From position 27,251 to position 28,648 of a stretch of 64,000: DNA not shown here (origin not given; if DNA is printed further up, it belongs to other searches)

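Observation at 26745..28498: Catalytically eroded PilB/GspE-type ATPase paralog, ATGA-coupled to a GT2 glycosyltransferase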

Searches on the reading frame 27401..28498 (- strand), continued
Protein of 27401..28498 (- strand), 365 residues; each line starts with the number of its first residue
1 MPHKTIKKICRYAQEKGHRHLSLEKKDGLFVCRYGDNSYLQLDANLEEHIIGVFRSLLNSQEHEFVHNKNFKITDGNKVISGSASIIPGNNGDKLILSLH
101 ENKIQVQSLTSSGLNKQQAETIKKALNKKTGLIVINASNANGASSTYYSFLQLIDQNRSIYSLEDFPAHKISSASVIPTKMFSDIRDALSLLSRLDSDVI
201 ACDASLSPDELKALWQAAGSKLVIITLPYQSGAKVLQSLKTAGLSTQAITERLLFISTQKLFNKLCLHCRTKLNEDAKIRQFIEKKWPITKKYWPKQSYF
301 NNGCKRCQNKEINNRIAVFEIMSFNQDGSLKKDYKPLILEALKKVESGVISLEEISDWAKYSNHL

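Call 62: find_encoding_contigs(protein=P0092, flank=8000, max_places=2)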
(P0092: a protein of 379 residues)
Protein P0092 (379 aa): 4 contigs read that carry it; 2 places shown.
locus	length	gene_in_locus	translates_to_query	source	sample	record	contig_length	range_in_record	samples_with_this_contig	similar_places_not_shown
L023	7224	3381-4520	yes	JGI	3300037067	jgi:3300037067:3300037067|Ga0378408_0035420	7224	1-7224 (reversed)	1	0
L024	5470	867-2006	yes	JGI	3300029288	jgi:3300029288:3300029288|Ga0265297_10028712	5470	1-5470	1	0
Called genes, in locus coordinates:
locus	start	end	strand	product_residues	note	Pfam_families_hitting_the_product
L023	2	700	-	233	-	?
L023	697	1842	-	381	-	PF01098:FTSW_RODA_SPOVE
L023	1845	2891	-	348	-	PF10555:MraY_sig1 (weak), PF00953:Glycos_transf_4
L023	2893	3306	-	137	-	-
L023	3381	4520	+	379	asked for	PF00437:T2SSE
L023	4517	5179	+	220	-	PF00535:Glycos_transf_2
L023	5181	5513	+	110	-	PF10066:DUF2304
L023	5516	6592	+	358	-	PF13439:Glyco_transf_4 (weak), PF20706:GT4-conflict (weak), PF00534:Glycos_transf_1, PF13692:Glyco_trans_1_4, PF13524:Glyco_trans_1_2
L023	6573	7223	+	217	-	?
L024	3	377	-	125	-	?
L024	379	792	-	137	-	-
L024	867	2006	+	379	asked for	PF00437:T2SSE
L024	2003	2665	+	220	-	PF00535:Glycos_transf_2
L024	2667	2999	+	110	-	PF10066:DUF2304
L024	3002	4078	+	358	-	PF13439:Glyco_transf_4 (weak), PF20706:GT4-conflict (weak), PF00534:Glycos_transf_1, PF13692:Glyco_trans_1_4, PF13524:Glyco_trans_1_2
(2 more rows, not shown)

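Call 63: find_encoding_contigs(protein=P0085, flank=8000, max_places=2)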
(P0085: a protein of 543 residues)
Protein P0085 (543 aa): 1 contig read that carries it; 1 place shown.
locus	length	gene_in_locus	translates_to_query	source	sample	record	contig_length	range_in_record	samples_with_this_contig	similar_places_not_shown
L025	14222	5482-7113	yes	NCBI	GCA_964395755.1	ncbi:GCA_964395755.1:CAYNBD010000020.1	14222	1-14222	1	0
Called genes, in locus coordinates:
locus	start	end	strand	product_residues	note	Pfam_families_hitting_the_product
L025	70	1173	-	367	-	PF03033:Glyco_transf_28, PF04101:Glyco_tran_28_C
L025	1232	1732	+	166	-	-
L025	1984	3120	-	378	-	PF01098:FTSW_RODA_SPOVE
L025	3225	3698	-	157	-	PF01988:VIT1 (faint)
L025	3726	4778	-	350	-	PF00953:Glycos_transf_4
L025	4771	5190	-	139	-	-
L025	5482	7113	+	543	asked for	PF05157:MshEN, PF00437:T2SSE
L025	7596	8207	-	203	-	-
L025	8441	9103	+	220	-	PF00535:Glycos_transf_2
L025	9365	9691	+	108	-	PF10066:DUF2304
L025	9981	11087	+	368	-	PF13439:Glyco_transf_4, PF13477:Glyco_trans_4_2 (faint), PF13579:Glyco_trans_4_4 (weak), PF20706:GT4-conflict, PF00534:Glycos_transf_1, PF13692:Glyco_trans_1_4, PF13524:Glyco_trans_1_2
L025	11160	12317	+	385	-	PF13439:Glyco_transf_4, PF13579:Glyco_trans_4_4, PF00534:Glycos_transf_1, PF13692:Glyco_trans_1_4, PF13524:Glyco_trans_1_2 (weak)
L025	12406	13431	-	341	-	PF01073:3Beta_HSD, PF01370:Epimerase, PF02719:Polysacc_synt_2 (faint), PF16363:GDP_Man_Dehyd, PF07993:NAD_binding_4 (weak)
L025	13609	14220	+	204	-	?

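Call 64: find_encoding_contigs(protein=P0087, flank=8000, max_places=2)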
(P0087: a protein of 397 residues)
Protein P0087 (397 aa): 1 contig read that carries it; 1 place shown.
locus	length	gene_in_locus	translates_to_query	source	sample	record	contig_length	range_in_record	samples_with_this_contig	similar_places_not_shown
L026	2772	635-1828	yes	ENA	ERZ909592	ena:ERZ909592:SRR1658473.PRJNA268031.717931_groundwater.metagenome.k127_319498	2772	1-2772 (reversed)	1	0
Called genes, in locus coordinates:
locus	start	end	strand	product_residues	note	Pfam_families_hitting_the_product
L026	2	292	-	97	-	?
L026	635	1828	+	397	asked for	PF00437:T2SSE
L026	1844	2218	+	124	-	-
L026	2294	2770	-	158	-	?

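Call 83: search_protein_families(library=pfam, proteins=[P0085, P0092, P0056, P0118, P0067, P0099, P0081, P0097, P0163], max_evalue=0.01)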
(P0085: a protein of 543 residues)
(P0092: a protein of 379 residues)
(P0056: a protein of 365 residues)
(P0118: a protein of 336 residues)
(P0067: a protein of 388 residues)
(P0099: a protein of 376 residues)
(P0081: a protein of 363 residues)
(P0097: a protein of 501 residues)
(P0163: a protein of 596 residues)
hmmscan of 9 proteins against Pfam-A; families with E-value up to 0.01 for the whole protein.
P0085 (543 aa): 6 families
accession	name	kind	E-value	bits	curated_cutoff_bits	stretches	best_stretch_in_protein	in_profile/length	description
PF00437.27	T2SSE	-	1.3e-83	281.1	24.9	1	170-539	7-370/370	Type II/IV secretion system protein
PF05157.20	MshEN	-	3.9e-09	36.8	23.1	1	56-140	1-86/90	MshEN domain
PF13604.12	AAA_30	-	0.00037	20.7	27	1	290-336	4-50/191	AAA domain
PF13191.12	AAA_16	-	0.00038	21.4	32.6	1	300-405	20-129/167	AAA ATPase domain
PF25199.1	nSTAND_NTPase5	-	0.00048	20.4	34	1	293-345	30-83/145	Novel STAND NTPase 5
PF13401.12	AAA_22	-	0.00056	20.7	27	1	303-359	4-55/130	AAA domain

P0092 (379 aa): 1 family
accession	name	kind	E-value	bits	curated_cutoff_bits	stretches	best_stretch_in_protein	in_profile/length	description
PF00437.27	T2SSE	-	1.3e-59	202.1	24.9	1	4-375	10-369/370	Type II/IV secretion system protein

P0056 (365 aa): 1 family
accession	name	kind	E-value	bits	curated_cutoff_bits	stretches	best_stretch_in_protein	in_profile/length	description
PF00437.27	T2SSE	-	1.2e-34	120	24.9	1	4-330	10-324/370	Type II/IV secretion system protein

P0118 (336 aa): 3 families
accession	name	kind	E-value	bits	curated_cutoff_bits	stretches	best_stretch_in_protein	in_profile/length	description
PF00437.27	T2SSE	-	4.9e-30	104.8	24.9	1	6-318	12-353/370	Type II/IV secretion system protein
PF13173.12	AAA_14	-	3e-06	27.7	27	1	137-242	5-109/129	AAA domain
PF25199.1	nSTAND_NTPase5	-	3.9e-05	23.9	34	1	127-221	34-122/145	Novel STAND NTPase 5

P0067 (388 aa): 1 family
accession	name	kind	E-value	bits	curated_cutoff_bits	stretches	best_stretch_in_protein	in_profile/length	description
PF00437.27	T2SSE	-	1.5e-45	155.9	24.9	1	18-378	24-366/370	Type II/IV secretion system protein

P0099 (376 aa): 1 family
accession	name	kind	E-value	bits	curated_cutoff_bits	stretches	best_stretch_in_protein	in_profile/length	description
PF00437.27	T2SSE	-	1.2e-23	83.9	24.9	1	104-371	119-368/370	Type II/IV secretion system protein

P0081 (363 aa): 1 family
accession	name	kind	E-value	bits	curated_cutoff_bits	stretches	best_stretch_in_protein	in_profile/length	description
PF00437.27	T2SSE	-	1.1e-25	90.5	24.9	1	67-329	76-327/370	Type II/IV secretion system protein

P0097 (501 aa): 3 families
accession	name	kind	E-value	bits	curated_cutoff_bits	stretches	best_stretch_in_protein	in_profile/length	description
PF00437.27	T2SSE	-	5.5e-72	242.9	24.9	1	115-498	11-370/370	Type II/IV secretion system protein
PF05157.20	MshEN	-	3.1e-05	24.3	23.1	1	12-97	1-85/90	MshEN domain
PF20720.3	nSTAND3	-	0.00012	22.2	27.2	1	240-285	12-56/155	Novel STAND NTPase 3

P0163 (596 aa): 1 family
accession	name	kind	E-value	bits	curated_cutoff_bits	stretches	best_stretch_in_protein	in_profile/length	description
PF00437.27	T2SSE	-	1.8e-51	175.4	24.9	1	204-592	3-368/370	Type II/IV secretion system protein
